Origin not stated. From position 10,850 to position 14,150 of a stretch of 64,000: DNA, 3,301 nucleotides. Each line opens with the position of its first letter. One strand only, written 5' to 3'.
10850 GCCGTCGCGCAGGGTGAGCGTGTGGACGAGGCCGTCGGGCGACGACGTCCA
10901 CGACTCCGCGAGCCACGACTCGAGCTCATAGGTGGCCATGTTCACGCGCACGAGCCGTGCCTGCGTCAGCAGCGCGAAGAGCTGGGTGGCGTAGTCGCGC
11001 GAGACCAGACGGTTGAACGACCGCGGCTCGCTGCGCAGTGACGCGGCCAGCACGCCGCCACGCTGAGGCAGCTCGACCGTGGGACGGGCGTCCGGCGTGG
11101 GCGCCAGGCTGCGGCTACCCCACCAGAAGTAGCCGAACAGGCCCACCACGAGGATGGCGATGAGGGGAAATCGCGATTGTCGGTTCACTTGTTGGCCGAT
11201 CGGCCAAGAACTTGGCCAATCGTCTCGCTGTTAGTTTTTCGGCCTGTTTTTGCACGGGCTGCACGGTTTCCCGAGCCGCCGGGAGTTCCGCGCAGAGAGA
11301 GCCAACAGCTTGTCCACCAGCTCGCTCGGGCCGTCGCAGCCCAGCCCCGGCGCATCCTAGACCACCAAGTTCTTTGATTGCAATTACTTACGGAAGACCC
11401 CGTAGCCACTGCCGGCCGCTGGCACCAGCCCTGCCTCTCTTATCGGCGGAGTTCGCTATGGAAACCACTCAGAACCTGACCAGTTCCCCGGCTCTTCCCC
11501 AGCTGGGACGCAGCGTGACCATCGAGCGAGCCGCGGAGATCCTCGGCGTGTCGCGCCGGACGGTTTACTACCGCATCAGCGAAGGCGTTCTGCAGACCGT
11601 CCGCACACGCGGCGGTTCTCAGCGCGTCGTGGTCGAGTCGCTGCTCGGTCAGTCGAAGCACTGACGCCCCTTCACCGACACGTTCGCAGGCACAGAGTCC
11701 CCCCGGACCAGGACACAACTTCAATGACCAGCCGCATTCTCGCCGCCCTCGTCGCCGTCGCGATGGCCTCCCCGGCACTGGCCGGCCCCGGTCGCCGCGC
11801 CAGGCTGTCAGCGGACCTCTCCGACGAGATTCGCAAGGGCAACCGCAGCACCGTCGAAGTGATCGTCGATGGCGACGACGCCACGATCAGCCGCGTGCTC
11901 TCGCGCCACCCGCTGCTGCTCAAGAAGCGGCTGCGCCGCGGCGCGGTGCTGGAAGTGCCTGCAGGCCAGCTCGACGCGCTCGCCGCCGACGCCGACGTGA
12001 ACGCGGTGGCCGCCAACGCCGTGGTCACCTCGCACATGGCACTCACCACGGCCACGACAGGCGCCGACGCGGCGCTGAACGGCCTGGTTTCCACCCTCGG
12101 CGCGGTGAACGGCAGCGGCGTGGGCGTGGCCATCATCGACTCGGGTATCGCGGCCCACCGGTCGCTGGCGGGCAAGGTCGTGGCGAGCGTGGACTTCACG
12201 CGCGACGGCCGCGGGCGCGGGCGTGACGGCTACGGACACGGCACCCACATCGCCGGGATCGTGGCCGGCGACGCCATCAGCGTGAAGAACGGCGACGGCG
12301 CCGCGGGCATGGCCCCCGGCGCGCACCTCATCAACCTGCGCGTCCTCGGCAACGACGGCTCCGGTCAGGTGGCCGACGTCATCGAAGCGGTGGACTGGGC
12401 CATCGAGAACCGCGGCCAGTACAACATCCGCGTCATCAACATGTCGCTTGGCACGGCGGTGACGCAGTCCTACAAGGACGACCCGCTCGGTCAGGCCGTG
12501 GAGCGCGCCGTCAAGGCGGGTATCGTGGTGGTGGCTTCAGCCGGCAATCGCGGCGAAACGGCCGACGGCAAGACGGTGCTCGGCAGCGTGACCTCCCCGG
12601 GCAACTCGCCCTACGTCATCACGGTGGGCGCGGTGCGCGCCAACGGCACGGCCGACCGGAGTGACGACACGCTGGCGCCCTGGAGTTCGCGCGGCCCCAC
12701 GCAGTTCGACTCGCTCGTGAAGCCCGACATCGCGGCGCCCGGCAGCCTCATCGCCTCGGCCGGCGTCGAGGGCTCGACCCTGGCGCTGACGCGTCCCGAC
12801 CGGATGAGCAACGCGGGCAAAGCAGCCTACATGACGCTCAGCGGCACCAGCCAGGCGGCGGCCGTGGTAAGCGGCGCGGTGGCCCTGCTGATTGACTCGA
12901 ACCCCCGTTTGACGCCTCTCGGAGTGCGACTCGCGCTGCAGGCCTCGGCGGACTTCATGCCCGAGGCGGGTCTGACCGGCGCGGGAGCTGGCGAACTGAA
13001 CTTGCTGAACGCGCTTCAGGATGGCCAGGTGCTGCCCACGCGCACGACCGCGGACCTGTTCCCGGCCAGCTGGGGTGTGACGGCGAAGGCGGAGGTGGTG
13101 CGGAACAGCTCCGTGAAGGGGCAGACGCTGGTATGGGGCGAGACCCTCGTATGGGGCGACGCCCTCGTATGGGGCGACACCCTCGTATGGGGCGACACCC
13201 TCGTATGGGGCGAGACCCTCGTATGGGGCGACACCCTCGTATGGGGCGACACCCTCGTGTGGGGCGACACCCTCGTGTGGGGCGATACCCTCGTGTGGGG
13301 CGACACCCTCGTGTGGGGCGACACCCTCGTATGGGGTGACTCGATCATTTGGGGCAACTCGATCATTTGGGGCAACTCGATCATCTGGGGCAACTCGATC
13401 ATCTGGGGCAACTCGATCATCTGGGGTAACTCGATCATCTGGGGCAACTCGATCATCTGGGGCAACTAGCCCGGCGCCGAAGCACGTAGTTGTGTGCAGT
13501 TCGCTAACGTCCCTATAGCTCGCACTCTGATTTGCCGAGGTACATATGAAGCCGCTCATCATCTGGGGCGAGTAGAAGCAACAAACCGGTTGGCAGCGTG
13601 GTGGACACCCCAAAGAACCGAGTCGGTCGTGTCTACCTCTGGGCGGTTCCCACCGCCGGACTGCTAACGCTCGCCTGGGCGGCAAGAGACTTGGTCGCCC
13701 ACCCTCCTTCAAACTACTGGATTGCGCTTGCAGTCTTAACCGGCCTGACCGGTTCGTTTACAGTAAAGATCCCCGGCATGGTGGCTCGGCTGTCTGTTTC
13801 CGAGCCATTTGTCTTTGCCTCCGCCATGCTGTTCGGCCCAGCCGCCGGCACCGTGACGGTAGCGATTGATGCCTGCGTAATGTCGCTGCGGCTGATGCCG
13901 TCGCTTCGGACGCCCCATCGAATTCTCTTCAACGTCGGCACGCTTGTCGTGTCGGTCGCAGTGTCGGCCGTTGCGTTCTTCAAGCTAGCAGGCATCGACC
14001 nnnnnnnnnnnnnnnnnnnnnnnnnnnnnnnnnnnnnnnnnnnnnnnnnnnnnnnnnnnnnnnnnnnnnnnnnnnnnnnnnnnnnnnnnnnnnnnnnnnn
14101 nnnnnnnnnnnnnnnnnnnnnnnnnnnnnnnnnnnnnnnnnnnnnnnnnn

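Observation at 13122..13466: Nineteen near-identical tandem hexapeptide units (12x DTLVWG + 7x NSIIWG) form the entire C-terminal tail of the S8 protease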

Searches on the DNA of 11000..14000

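Call 51: search_rna_families(source=window, start=11000, end=14000, threshold=evalue, max_evalue=1)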
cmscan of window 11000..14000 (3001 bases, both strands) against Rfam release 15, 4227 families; matches with E-value up to 1: 0.
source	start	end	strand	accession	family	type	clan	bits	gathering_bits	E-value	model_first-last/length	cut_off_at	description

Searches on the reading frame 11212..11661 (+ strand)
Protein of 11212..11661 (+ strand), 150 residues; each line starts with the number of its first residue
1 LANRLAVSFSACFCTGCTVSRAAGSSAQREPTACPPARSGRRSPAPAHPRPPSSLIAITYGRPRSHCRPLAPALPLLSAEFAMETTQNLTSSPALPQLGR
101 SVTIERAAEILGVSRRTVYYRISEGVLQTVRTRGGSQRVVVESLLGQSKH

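Call 10: search_protein_families(library=pfam, proteins=[window:11212-11661:+], max_evalue=0.01)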
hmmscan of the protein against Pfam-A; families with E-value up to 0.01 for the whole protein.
window:11212-11661:+ (150 aa): 8 families
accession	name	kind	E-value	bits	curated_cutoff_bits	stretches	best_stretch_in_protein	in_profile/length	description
PF12728.13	HTH_17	-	2.1e-06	28.3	27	1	103-136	3-35/51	Helix-turn-helix domain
PF02954.25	HTH_8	-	1.3e-05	25.3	22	1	104-124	21-41/42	Bacterial regulatory protein, Fis family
PF13384.12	HTH_23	-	0.00034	20.8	24.6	1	102-121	18-36/50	Homeodomain-like domain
PF00376.29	MerR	-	0.00049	20.3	28.2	1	103-135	1-34/38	MerR family regulatory protein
PF13556.12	HTH_30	-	0.0027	17.9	27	1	104-123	15-34/59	PucR C-terminal helix-turn-helix domain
PF08281.18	Sigma70_r4_2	-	0.0046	17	25.7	1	103-125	28-50/54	Sigma-70, region 4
PF13518.12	HTH_28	-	0.009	16.5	25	0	103-122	14-33/52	Helix-turn-helix domain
PF13338.12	AbiEi_4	-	0.0091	16.5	25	0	102-134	14-44/49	Transcriptional regulator, AbiEi antitoxin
